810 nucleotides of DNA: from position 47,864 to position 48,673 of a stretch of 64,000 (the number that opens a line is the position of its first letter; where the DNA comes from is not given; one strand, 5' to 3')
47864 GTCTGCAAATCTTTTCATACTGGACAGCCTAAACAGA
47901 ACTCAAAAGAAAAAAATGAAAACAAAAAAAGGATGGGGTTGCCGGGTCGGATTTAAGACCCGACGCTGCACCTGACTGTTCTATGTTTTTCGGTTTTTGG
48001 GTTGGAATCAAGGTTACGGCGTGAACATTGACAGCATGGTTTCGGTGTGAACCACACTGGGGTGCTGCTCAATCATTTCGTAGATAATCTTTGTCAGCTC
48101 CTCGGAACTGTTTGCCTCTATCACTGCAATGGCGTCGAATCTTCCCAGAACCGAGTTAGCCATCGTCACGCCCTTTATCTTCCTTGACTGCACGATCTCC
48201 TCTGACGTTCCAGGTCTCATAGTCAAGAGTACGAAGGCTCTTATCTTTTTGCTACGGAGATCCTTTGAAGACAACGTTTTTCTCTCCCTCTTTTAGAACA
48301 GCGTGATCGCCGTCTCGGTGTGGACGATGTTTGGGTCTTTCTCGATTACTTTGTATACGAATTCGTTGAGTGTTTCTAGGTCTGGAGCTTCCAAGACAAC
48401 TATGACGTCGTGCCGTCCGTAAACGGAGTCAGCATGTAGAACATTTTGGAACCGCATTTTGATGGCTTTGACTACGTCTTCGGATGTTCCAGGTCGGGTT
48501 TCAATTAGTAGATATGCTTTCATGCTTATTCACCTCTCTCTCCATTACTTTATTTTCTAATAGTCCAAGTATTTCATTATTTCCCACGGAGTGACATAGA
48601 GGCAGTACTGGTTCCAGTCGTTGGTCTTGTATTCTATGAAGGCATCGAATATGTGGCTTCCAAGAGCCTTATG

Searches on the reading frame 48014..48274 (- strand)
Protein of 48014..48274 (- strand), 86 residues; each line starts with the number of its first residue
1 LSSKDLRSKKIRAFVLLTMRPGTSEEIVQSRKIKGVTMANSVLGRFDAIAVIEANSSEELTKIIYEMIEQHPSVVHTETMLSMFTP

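Call 44: search_protein_families(library=pfam, proteins=[window:48014-48274:-], max_evalue=0.001)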
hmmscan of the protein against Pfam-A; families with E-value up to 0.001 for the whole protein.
window:48014-48274:- (86 aa): 2 families
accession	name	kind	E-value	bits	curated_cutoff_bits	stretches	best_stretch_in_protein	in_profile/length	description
PF01037.27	AsnC_trans_reg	-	2.9e-07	30.7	25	1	31-83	19-71/73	Lrp/AsnC ligand binding domain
PF22482.2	AsnC_trans_reg_3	-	0.00016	22.1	24.4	1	36-80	37-80/95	PF0864 C-terminal dimeric alpha+beta barrel domain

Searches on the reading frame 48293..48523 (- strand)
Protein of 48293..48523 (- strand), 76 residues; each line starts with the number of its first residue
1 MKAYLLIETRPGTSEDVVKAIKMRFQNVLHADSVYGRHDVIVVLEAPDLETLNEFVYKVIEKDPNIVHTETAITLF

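Call 44: search_protein_families(library=pfam, proteins=[window:48293-48523:-], max_evalue=0.001)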
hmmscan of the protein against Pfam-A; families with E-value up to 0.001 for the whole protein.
window:48293-48523:- (76 aa): 2 families
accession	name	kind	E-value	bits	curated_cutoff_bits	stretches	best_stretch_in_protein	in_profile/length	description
PF01037.27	AsnC_trans_reg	-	3.3e-10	40.2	25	1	6-75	2-71/73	Lrp/AsnC ligand binding domain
PF08734.17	GYD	-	0.00046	20.6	31.4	1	11-59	19-68/91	GYD domain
